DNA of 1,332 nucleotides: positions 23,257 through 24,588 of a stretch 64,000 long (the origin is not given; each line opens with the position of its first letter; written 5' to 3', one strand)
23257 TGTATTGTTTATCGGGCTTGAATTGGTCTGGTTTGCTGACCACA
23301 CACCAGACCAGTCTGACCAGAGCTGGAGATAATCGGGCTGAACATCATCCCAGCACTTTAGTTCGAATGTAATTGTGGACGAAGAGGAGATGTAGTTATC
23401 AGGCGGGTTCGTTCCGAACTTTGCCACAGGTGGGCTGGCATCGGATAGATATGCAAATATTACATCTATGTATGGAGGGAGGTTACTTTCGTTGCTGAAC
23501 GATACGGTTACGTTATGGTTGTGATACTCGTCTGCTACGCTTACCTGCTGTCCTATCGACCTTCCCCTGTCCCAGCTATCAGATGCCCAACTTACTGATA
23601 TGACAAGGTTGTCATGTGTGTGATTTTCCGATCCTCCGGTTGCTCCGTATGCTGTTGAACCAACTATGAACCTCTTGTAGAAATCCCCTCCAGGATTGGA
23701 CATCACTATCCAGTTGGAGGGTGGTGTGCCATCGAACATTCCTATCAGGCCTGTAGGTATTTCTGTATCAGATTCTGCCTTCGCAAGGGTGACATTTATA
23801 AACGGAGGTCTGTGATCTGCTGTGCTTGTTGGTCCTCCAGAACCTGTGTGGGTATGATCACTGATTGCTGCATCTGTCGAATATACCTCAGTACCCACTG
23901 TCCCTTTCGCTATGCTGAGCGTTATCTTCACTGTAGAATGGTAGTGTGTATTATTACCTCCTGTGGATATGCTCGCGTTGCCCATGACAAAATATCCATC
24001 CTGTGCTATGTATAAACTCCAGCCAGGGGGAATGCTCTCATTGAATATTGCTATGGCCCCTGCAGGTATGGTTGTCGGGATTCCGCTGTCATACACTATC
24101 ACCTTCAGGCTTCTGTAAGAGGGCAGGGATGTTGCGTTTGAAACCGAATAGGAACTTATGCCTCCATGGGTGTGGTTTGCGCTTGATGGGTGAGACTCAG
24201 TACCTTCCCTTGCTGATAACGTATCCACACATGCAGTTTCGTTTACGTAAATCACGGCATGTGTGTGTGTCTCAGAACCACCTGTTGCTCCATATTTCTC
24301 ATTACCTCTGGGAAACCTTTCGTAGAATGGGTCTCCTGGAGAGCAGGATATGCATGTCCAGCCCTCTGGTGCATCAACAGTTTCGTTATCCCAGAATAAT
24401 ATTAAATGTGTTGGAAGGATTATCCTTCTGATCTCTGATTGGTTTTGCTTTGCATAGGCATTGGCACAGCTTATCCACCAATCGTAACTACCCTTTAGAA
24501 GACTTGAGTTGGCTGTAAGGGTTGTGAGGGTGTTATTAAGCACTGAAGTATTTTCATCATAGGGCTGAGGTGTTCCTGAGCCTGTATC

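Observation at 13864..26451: Cell-surface protein island including a 1707-aa beta-helix protein with duplicated His-rich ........(T/N)HTH modules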

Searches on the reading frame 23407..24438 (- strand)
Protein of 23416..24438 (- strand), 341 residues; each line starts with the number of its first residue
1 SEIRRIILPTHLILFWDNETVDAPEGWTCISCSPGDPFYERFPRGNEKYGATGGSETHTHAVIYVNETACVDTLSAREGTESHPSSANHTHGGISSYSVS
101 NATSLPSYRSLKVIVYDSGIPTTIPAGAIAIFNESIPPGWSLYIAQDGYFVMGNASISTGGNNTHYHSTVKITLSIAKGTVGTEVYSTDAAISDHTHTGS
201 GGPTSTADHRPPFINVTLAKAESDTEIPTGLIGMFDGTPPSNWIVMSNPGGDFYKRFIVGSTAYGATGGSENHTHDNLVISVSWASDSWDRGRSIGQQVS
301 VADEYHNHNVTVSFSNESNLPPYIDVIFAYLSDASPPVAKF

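Call 9: search_protein_families(library=phrogs, proteins=[window:23416-24438:-], max_evalue=1)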
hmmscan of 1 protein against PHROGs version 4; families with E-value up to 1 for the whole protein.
seq(341 aa): 0 families

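Call 10: search_protein_families(library=ncbifam, proteins=[window:23416-24438:-], max_evalue=1)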
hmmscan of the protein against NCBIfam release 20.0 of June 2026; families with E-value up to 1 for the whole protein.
seq(341 aa): 0 families

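Call 12: find_homologous_proteins(query=window:23416-24438:-, max_evalue=0.001)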
Query seq(341 aa) (341 aa): 36 proteins with E <= 0.001 among 1398 candidates.
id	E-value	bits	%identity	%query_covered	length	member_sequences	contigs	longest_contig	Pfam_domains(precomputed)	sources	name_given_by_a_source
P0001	2.6e-179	614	82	100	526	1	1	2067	-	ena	-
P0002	1.9e-82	295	49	94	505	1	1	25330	-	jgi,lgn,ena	-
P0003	4.0e-81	291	49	94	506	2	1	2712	-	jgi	jgi:hypothetical protein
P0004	7.7e-80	287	48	94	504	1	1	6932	-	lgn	-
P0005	1.3e-79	286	49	94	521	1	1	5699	-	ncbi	-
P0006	2.3e-78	282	48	94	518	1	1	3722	-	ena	-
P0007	3.1e-78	281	48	94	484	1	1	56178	-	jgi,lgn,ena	-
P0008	1.4e-76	276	49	94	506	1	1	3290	-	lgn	-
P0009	2.4e-76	275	48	94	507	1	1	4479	-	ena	-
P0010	1.2e-74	270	46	94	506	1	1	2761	-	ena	-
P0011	7.2e-71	257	47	93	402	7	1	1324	-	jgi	-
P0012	1.4e-70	256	47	93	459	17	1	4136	-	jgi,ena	-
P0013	3.0e-70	255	47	93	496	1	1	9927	-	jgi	jgi:hypothetical protein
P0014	7.7e-70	254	48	94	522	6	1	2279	-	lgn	-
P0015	8.2e-68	247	45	94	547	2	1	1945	-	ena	-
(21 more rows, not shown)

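Call 13: search_solved_structures(query=window:23416-24438:-, max_evalue=10, show_alignments=3)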
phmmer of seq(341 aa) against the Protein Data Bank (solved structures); distinct sequences matched with E-value up to 10: 0.

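Call 22: predict_structure(alignment_id=A2)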
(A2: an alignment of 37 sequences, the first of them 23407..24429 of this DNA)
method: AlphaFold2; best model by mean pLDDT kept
length: 341 residues; sequences in the alignment: 37
mean_pLDDT: 91.3   pTM: 0.86
mean pLDDT of the five models: 91.3, 91.2, 90.3, 89.4, 86.3
residues with pLDDT >= 90: 263; 70-90: 51; 50-70: 14; < 50: 13
segments of 3 or more residues with pLDDT < 50: 289-292, 334-341
pLDDT, mean of each block of 10 residues (from residue 1): 77 88 97 98 98 98 93 81 91 98 98 97 97 95 98 97 98 88 74 94 98 98 96 95 97 98 98 97 67 76 95 98 96 46 32
secondary structure, 60 per line:
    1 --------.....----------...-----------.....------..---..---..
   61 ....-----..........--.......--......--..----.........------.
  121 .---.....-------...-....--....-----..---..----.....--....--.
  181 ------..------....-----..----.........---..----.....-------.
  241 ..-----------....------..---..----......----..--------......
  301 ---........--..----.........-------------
elements in order: E9-13 E24-26 E38-42 E59-64 E70-79 E82-88 E91-96 E105-113 E125-129 E137-139 E147-150 E167-171 E174-177 E195-198 E210-218 E228-232 E240-242 E254-257 E275-280 E295-300 E304-311 E320-328

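Call 28: find_related_loci(query=A3, collection=genome_contigs, flank=10000)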
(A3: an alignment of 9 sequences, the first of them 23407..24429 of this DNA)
Query A3 (341 aa) in genome_contigs; peptide patterns used: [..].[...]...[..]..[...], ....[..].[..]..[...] (x = any residue, [..] = any of these).
67 stretches matched a pattern; 44 encode a relative of the query (tblastn E <= 1e-3); 44 distinct loci.
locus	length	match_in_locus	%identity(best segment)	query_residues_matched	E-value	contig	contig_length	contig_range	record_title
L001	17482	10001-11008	54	3-334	9e-103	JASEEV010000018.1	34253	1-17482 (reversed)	MAG: Methanocellales archaeon isolate Yes46-07 NODE_18_length_34253_cov_59.782268, whole genome shotgun sequence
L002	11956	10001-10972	51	9-338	9e-92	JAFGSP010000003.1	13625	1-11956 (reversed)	MAG: Candidatus Woesearchaeota archaeon isolate Zod_Metabat.908 k87_74481, whole genome shotgun sequence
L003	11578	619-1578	49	9-334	7e-87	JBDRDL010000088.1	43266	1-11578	MAG: Methanobacteriota archaeon isolate MEGAHIT-group-1.246 k141_11474457, whole genome shotgun sequence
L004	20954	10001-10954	47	9-334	4e-90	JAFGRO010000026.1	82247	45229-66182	MAG: Candidatus Woesearchaeota archaeon isolate Zod_Metabat.833 k87_4549187, whole genome shotgun sequence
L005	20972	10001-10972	51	8-339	3e-73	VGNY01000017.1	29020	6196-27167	MAG: Chloroflexi bacterium isolate M_DeepCast_200m_mx_194 M_DeepCast_200m_mx_194_Ga0194113_10001840, whole genome shotgu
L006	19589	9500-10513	43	8-338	4e-71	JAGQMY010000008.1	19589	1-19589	MAG: Candidatus Saccharibacteria bacterium isolate HKST-UBA54 2015-01-06_1_(paired)_contig_30048, whole genome shotgun s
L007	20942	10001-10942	42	5-326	5e-69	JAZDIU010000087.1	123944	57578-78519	MAG: Chloroflexota bacterium isolate MEGAHIT-group-0.423 k141_19052420, whole genome shotgun sequence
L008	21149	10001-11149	41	2-334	1e-68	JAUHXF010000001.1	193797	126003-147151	MAG: bacterium isolate 2_bin.50 NODE_131_length_193797_cov_2.216208, whole genome shotgun sequence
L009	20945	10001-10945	43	8-333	1e-59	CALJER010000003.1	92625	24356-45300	MAG: uncultured archaeon isolate S1_Bin_METABAT__384_1 genome assembly, contig: c_000001518808, whole genome shotgun seq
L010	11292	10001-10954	40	6-326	1e-57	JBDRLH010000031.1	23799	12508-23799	MAG: Parcubacteria group bacterium isolate MEGAHIT-group-1.765 k141_5523880, whole genome shotgun sequence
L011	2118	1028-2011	37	6-336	1e-54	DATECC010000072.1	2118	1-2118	MAG TPA_asm: Candidatus Paceibacterota bacterium isolate SMAG_U8261 k141_607480, whole genome shotgun sequence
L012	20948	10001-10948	37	8-326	9e-53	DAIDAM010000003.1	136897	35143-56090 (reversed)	MAG TPA_asm: bacterium isolate clean1841 k141_318838, whole genome shotgun sequence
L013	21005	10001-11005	40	23-326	2e-50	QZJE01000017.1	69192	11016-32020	MAG: Actinobacteria bacterium isolate SURF_47 Ga0104751_1000455, whole genome shotgun sequence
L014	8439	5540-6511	41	9-334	6e-50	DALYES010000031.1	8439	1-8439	MAG TPA_asm: Candidatus Paceibacterota bacterium isolate CTOTU14260 NODE_2150_length_8439_cov_3.013478, whole genome sho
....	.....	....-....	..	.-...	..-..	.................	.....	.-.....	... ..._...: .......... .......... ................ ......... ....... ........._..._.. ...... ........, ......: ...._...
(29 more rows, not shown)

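Call 32: fold_search(model_id=the predicted structure, library=pdb)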
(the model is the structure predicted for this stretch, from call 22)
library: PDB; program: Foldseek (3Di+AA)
matches with E <= 10: 223; with E <= 0.001: 0
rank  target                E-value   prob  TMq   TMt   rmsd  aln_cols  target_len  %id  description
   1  9vql_B                3.0e-01  0.01  0.07  0.05  35.2       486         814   10  Cryo-EM structure of the dimeric Elapor1 mutant (released 2025-07-23)
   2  3s6p_B                3.9e-01  0.01  0.06  0.04  36.6       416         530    9  Crystal Structure of Helicoverpa Armigera Stunt Virus (released 2012-05-30)
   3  9cmh_B                4.5e-01  0.01  0.07  0.08  28.6       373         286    8  Cryo-EM structure of human claudin-4 complex with Clostridium perfringens enterotoxin (released 2024-07-24)
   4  9pgg_Ai               4.7e-01  0.01  0.06  0.06  31.9       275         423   10  Cryo-EM structure of bacteriophage P22 gp1-gp5-gp4 complex at 2.76 angstrom (released 2026-02-04)
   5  2xh6_B                5.1e-01  0.01  0.06  0.06  36.6       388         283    9  Clostridium perfringens enterotoxin (released 2011-04-27)
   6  2xh6_A                5.9e-01  0.01  0.06  0.06  37.8       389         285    9  Clostridium perfringens enterotoxin (released 2011-04-27)
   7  8u5f_E                6.8e-01  0.01  0.08  0.09  34.5       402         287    7  Crystal Structure of Trypsinized Clostridium perfringens Enterotoxin (released 2023-09-27)
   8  3am2                  7.5e-01  0.01  0.06  0.07  36.5       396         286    9  Clostridium perfringens enterotoxin (released 2011-04-13)
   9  2yks_A                8.3e-01  0.01  0.07  0.08  28.3       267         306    8  PENTAMERIC LIGAND GATED ION CHANNEL ELIC MUTANT F246A (released 2011-07-06)
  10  8a3c_B                8.3e-01  0.01  0.06  0.05  33.5       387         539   11  Nudaurelia capensis omega virus maturation intermediate captured at pH5.9 (insect cell expressed VLPs) (released 2022-12-28)
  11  8u5f_A                8.7e-01  0.01  0.07  0.08  35.2       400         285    8  Crystal Structure of Trypsinized Clostridium perfringens Enterotoxin (released 2023-09-27)
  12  9h9a                  9.1e-01  0.01  0.07  0.03  35.1       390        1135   10  native structure of the full-length pesticidal protein Cry8Ba2, from crystals formed in vivo (form 1) (released 2025-12-03)
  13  8u5f_B                9.6e-01  0.01  0.07  0.07  36.8       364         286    8  Crystal Structure of Trypsinized Clostridium perfringens Enterotoxin (released 2023-09-27)
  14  6cxs_A                1.2e+00  0.01  0.06  0.04  30.8       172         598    8  Crystal Structure of Clostridium perfringens beta-glucuronidase bound with a novel, potent inhibitor 4-(8-(piperazin-1 (released 2019-04-17)
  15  9dbt_E                1.2e+00  0.01  0.06  0.07  32.4       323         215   10  Crystal structure of human astrovirus 1 capsid spike bound to human neonatal Fc receptor (released 2025-09-03)
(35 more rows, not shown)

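Call 36: search_dna_similar(query=window:23407-24429:-, collection=phages, mode=protein, max_evalue=0.01, max_rows=25)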
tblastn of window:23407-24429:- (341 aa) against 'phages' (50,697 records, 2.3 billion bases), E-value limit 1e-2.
No match.

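Call 37: search_protein_families(library=pfam, alignment_id=A2, max_evalue=0.01)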
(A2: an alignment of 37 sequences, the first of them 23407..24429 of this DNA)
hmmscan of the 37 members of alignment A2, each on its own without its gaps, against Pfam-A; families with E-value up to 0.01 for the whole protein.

A. member 1, window:23407-24429:- (341 aa): 1 family
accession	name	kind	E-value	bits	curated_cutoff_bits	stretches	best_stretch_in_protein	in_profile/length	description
PF19640.4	DUF6143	-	0.0055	17.1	27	0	98-169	98-164/182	Family of unknown function (DUF6143)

B. families by the number of members that match (of 37 scanned): 5 families
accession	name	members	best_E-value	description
PF19640.4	DUF6143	2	0.0055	Family of unknown function (DUF6143)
PF00041.27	fn3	1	1.2e-13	Fibronectin type III domain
PF25788.1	Ig_Rha78A_N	1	3.6e-12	Rha78A-like, N-terminal immunoglobulin domain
PF10102.14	DUF2341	1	9.4e-06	Domain of unknown function (DUF2341)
PF24809.1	DUF7708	1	0.0065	Domain of unknown function (DUF7708)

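Call 60: fold_search(model_id=the predicted structure, library=viral)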
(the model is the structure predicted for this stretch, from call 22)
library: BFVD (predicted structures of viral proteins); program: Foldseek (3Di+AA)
matches with E <= 10: 163; with E <= 0.001: 2
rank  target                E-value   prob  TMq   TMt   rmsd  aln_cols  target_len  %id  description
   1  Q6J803                1.3e-15  1.00  0.59  0.18  14.6       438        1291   20  Pas28 [Actinoplanes phage phiAsp2]
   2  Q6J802                3.0e-13  1.00  0.61  0.24  15.0       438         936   20  Pas29 [Actinoplanes phage phiAsp2]
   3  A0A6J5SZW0            1.1e-03  1.00  0.35  0.29  27.9       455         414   12  Phage tail collar domain containing protein [uncultured Caudovirales phage]
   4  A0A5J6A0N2            1.4e-03  0.99  0.36  0.32  34.4       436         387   12  Tail fiber protein [Aeromonas phage MJG]
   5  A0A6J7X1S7            1.9e-03  0.99  0.36  0.26  18.6       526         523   10  Uncharacterized protein [uncultured Caudovirales phage]
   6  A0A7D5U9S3            1.2e-01  0.02  0.07  0.07  30.6       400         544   11  (no name in the UniProt tables at hand)
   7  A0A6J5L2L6            1.4e-01  0.01  0.06  0.06  35.0       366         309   10  Uncharacterized protein [uncultured Caudovirales phage]
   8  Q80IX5                2.3e-01  0.01  0.05  0.04  30.4       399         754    9  p81 [Providence virus (isolate Helicoverpa zea/United States/vFLM1/-)]
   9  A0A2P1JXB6            2.8e-01  0.02  0.07  0.10  29.5       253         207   10  DUF7257 domain-containing protein [Rhodococcus phage Finch]
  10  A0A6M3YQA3            2.8e-01  0.02  0.11  0.08  33.4       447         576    9  Capsid protein [Hepeviridae sp.]
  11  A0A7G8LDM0            4.1e-01  0.01  0.06  0.06  35.6       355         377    7  (no name in the UniProt tables at hand)
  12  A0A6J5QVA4            5.2e-01  0.01  0.06  0.06  34.6       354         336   11  Uncharacterized protein [uncultured Caudovirales phage]
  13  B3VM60                5.7e-01  0.01  0.07  0.05  30.8       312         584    9  Minor tail protein [Mycobacterium phage Predator]
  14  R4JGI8                6.6e-01  0.01  0.08  0.05  32.0       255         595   11  (no name in the UniProt tables at hand)
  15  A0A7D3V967            9.2e-01  0.01  0.07  0.03  33.4       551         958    9  Collagen-like protein [Fadolivirus FV1/VV64]
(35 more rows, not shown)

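Call 83: find_related_loci(query=A3, collection=viral_contigs, flank=8000)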
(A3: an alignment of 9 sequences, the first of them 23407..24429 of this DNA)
Query A3 (341 aa) in viral_contigs; peptide patterns used: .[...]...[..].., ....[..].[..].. (x = any residue, [..] = any of these).
49 stretches matched a pattern; 3 encode a relative of the query (tblastn E <= 1e-3); 3 distinct loci.
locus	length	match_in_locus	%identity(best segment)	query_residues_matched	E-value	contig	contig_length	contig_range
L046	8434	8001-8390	30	4-325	4e-10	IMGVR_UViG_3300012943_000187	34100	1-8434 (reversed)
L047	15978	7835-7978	45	5-272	3e-9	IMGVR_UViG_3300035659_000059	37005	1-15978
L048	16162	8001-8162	44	5-273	5e-7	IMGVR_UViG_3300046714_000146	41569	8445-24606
